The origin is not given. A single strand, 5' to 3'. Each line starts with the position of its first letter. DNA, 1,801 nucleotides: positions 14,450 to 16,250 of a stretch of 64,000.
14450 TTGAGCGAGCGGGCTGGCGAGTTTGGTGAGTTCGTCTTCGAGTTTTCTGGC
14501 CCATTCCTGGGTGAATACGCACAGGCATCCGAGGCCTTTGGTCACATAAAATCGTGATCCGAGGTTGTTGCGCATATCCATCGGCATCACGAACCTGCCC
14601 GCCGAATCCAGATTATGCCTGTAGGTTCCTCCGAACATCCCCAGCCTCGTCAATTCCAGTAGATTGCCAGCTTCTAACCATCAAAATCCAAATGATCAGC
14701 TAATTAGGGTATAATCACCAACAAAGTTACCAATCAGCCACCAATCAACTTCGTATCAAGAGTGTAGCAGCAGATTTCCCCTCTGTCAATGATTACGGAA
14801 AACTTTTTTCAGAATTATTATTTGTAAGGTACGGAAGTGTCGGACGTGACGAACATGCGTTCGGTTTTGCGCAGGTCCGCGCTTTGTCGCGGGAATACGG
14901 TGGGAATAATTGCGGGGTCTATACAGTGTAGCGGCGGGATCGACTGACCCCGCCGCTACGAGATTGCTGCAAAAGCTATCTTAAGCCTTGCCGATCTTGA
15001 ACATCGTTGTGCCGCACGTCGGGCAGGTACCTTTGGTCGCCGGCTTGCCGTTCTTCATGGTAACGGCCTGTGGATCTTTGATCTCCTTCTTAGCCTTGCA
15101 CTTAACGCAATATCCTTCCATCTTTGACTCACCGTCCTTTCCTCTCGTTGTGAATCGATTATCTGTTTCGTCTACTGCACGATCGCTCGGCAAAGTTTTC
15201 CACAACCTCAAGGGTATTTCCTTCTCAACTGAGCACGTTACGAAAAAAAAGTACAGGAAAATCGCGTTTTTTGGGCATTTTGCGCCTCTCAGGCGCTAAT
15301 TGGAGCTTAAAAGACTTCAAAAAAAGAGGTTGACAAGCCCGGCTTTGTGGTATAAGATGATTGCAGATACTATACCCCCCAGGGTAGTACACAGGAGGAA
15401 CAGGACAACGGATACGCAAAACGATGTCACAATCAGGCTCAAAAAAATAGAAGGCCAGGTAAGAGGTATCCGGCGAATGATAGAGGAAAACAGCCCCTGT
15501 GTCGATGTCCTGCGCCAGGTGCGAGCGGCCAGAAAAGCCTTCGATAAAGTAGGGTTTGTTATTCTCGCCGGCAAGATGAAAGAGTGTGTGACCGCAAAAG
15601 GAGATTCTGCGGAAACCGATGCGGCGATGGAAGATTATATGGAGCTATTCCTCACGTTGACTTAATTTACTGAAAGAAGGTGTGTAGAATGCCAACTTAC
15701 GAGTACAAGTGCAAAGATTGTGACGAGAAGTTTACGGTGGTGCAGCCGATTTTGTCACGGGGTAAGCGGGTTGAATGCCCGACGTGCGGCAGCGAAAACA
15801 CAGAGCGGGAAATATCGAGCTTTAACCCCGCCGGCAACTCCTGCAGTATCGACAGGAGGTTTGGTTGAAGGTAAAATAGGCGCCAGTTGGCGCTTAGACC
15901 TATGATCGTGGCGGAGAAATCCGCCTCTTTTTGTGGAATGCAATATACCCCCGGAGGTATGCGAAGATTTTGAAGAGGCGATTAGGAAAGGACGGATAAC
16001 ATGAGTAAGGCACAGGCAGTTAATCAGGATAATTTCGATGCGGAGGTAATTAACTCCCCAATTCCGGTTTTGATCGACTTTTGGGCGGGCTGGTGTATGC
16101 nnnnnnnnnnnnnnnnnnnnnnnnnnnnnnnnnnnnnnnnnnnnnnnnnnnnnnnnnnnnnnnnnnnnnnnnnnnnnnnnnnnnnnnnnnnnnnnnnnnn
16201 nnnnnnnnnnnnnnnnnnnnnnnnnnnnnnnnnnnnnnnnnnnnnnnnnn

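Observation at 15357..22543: Thiol/metal-sensor-like operon: a CstR-like DUF156 repressor, FmdB zinc ribbon and thioredoxin translationally coupled to a complete TolC-MFP-RND efflux system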

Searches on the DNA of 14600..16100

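Call 67: search_rna_families(source=window, start=14600, end=16100, threshold=evalue, max_evalue=1)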
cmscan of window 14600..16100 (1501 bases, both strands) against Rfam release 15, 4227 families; matches with E-value up to 1: 0.
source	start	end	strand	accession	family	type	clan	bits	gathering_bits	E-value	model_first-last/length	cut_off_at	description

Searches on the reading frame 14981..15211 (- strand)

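Call 3: search_protein_families(library=pfam, proteins=[window:14981-15211:-], max_evalue=0.01)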
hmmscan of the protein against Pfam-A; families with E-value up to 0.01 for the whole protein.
window:14981-15211:- (76 aa): 1 family
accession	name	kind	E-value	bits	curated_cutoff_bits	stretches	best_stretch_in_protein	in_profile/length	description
PF18930.5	DUF5679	-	1.3e-17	64.1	27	1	34-73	1-40/40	Domain of unknown function (DUF5679)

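Call 4: search_protein_families(library=ncbifam, proteins=[window:14981-15211:-], max_evalue=0.01)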
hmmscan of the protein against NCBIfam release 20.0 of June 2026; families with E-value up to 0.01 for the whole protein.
window:14981-15211:- (76 aa): 0 families
